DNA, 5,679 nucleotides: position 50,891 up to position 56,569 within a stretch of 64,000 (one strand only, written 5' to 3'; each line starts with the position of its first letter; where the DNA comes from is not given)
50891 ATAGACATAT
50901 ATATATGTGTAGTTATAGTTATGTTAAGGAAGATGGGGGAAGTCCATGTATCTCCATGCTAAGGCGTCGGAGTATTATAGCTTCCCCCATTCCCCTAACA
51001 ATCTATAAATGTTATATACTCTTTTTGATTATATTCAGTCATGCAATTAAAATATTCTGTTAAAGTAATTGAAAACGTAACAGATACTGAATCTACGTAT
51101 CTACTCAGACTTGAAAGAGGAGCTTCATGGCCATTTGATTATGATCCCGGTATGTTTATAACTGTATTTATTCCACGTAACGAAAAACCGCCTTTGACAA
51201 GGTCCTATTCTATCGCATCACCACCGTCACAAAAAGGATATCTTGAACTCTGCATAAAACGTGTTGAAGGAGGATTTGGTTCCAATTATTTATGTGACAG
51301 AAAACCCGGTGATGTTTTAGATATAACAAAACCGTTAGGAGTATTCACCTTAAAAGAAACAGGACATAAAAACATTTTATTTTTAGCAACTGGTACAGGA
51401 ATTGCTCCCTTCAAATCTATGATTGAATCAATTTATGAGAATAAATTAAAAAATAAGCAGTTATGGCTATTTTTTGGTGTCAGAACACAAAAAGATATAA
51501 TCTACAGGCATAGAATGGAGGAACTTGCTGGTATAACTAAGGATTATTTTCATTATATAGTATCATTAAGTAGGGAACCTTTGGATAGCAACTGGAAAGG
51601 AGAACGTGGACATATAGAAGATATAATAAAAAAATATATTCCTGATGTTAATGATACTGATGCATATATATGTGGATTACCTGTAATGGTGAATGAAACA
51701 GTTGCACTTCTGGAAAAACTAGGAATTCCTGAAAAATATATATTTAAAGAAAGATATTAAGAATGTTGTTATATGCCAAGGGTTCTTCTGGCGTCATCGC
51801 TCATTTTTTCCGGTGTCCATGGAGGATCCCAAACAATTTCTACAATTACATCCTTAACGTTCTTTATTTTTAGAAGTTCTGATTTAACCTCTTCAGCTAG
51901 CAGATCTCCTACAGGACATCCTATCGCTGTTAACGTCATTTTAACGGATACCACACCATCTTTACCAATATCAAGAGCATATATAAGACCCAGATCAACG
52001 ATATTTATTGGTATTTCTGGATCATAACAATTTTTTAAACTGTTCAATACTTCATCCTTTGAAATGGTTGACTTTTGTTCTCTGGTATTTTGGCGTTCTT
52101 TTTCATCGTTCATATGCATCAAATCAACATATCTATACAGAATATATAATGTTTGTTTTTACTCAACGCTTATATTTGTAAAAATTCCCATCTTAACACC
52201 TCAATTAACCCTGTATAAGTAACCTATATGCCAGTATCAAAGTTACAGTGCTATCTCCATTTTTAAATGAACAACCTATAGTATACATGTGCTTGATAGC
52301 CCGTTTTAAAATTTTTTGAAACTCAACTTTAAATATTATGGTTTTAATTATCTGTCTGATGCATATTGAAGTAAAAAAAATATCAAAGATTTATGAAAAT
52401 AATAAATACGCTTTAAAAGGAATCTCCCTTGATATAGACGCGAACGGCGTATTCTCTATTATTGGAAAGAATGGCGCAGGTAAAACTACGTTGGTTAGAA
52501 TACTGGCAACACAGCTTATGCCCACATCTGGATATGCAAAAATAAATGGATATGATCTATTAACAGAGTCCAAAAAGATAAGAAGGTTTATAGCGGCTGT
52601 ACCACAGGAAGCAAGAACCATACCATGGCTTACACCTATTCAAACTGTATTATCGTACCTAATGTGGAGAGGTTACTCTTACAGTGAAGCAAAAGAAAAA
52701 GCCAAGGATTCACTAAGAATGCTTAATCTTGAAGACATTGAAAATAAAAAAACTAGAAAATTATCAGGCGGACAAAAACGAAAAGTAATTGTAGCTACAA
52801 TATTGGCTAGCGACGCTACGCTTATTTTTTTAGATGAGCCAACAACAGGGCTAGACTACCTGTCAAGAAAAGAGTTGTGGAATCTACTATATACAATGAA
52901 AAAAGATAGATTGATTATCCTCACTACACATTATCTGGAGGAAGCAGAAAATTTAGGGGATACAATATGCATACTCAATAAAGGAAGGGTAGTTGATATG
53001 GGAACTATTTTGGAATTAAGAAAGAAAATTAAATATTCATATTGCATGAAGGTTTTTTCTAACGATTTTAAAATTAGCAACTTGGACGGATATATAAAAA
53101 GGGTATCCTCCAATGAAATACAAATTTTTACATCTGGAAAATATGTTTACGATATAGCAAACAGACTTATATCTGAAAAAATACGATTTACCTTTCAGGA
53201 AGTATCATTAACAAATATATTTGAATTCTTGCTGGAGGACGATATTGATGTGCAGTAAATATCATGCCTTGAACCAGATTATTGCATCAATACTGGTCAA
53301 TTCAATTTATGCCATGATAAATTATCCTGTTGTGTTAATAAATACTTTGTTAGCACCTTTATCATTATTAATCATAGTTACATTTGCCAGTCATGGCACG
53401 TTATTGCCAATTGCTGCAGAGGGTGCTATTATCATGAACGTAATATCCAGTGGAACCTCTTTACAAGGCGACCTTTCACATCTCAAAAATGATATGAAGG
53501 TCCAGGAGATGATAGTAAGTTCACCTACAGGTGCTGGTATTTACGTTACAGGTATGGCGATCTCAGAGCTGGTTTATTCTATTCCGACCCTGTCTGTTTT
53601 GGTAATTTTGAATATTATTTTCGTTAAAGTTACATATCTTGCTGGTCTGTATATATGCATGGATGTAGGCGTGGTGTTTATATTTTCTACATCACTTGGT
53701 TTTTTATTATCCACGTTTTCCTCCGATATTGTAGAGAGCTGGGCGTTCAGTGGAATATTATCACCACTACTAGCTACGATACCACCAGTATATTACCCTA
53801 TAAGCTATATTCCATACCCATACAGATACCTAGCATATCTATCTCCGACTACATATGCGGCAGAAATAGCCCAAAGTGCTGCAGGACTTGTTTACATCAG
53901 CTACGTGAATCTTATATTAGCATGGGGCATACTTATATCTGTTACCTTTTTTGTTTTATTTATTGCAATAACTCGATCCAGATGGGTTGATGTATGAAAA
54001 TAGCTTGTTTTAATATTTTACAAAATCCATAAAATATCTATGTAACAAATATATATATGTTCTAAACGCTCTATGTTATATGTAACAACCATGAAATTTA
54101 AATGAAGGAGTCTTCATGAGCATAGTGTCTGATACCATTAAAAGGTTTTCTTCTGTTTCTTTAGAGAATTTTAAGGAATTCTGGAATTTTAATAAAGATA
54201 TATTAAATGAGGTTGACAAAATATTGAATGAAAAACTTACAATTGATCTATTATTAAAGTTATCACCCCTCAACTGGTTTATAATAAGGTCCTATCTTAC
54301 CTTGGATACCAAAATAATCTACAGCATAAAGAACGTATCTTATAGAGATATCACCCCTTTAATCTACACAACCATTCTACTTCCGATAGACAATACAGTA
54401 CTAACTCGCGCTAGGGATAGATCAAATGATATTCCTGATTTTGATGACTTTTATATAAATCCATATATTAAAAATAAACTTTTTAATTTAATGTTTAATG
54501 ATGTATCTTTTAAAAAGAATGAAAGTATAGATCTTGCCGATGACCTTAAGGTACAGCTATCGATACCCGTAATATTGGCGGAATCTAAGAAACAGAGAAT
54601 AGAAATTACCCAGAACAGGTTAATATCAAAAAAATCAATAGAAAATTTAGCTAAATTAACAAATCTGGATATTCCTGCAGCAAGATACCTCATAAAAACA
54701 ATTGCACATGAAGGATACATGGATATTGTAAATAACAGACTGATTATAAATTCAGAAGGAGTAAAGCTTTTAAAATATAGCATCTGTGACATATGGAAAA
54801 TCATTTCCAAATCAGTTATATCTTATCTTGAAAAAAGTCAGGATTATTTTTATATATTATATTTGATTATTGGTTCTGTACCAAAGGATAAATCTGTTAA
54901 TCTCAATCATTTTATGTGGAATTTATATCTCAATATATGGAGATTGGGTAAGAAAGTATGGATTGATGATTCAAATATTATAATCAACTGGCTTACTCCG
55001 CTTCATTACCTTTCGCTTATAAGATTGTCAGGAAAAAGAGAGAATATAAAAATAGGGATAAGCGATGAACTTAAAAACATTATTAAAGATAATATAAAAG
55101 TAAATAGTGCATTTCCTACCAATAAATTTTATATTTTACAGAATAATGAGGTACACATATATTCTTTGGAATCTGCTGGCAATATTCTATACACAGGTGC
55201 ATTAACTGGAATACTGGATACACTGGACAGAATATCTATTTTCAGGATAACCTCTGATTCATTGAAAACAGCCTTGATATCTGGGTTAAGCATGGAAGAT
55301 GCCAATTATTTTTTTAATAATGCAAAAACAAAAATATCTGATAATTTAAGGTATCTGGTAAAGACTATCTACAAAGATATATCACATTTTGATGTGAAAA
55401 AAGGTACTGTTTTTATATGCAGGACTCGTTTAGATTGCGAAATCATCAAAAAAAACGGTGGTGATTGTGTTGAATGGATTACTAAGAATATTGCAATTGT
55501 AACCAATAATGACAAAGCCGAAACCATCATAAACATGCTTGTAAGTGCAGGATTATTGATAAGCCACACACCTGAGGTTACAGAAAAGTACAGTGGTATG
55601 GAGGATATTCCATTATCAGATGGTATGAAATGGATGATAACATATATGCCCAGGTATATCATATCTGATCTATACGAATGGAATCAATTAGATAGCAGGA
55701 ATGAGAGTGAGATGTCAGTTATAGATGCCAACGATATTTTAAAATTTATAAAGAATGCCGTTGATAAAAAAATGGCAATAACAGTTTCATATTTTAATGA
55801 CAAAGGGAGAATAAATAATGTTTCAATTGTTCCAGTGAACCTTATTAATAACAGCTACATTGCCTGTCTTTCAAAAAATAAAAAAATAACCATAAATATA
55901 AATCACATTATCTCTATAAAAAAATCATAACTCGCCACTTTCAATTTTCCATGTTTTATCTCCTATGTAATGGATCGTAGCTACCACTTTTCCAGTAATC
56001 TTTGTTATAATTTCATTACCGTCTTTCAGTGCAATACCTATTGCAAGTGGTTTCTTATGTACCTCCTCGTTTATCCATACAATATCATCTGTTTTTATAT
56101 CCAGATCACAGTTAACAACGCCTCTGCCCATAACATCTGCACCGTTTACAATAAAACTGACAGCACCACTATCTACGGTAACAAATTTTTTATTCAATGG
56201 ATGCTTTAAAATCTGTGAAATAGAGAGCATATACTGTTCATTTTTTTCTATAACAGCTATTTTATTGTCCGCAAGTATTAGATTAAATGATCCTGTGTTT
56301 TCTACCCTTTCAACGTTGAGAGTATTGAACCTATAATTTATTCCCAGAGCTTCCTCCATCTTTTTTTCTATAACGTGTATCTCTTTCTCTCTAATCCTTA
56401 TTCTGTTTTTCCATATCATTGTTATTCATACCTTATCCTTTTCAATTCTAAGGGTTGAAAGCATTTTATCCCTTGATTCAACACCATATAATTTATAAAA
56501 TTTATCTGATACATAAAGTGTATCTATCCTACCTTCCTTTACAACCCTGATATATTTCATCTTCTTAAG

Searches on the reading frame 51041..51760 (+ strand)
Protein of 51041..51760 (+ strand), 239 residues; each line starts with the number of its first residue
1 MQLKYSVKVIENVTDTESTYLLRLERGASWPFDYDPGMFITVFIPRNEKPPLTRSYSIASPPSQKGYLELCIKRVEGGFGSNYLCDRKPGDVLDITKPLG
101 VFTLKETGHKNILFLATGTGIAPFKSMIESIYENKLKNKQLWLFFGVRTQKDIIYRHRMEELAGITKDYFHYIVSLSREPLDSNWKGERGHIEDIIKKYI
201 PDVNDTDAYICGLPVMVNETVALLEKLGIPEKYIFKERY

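Call 12: find_encoding_contigs(protein=window:51041-51760:+, flank=3000, max_places=6)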
Protein window:51041-51760:+ (239 aa): 24 contigs read that carry it; 6 places shown.
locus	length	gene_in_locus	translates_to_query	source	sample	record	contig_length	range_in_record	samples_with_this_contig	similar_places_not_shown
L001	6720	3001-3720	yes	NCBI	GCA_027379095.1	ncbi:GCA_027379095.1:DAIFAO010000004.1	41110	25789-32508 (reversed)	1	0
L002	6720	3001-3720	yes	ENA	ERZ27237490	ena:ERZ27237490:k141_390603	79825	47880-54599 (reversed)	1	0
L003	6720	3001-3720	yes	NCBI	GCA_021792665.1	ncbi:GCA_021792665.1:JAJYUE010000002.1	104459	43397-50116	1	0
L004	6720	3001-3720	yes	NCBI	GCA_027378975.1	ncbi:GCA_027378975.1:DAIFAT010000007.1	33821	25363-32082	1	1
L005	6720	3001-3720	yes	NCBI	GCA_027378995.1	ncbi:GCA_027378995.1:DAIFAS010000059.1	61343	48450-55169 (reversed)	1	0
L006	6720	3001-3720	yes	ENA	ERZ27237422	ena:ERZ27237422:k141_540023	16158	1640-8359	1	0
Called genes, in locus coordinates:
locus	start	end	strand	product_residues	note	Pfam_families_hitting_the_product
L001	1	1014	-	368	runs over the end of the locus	PF01916:DS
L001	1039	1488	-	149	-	PF00334:NDK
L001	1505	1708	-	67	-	PF01246:Ribosomal_L24e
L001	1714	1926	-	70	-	PF01200:Ribosomal_S28e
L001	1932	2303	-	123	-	PF01248:Ribosomal_L7Ae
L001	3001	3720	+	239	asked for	PF00970:FAD_binding_6, PF00175:NAD_binding_1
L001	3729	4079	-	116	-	PF01883:FeS_assembly_P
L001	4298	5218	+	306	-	PF02463:SMC_N (faint), PF13175:AAA_15 (faint), PF00005:ABC_tran, PF13304:AAA_21 (weak)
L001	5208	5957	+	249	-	PF01061:ABC2_membrane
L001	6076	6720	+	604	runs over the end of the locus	-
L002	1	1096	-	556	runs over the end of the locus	PF00437:T2SSE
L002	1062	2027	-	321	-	-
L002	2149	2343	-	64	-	-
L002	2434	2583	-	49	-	-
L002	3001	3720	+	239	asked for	PF00970:FAD_binding_6, PF00175:NAD_binding_1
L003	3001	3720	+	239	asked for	PF00970:FAD_binding_6, PF00175:NAD_binding_1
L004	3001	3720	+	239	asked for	PF00970:FAD_binding_6, PF00175:NAD_binding_1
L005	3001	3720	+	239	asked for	PF00970:FAD_binding_6, PF00175:NAD_binding_1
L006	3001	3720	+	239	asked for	PF00970:FAD_binding_6, PF00175:NAD_binding_1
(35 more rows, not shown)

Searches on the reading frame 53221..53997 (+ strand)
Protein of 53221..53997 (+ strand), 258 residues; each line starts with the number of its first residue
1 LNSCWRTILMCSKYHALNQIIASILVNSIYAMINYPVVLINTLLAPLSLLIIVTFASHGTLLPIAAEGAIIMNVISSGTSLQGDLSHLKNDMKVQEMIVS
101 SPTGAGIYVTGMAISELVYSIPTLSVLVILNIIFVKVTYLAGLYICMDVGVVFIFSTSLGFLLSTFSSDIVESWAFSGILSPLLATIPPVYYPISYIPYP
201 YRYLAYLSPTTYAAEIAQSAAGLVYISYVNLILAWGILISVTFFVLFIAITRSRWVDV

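Call 58: search_protein_families(library=pfam, proteins=[window:53221-53997:+], max_evalue=0.001)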
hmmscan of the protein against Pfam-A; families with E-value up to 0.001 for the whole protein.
window:53221-53997:+ (258 aa): 1 family
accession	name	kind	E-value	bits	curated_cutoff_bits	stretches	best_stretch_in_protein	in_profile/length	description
PF01061.29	ABC2_membrane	-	1.7e-07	31.4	26.9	1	27-219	9-208/211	ABC-2 type transporter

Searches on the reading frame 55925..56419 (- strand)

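Call 58: search_protein_families(library=pfam, proteins=[window:55925-56419:-], max_evalue=0.001)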
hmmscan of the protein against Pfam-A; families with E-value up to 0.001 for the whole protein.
window:55925-56419:- (164 aa): 1 family
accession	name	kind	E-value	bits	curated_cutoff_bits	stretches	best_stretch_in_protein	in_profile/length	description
PF01472.26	PUA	-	1e-13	51.4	24.8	1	80-152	3-74/74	PUA domain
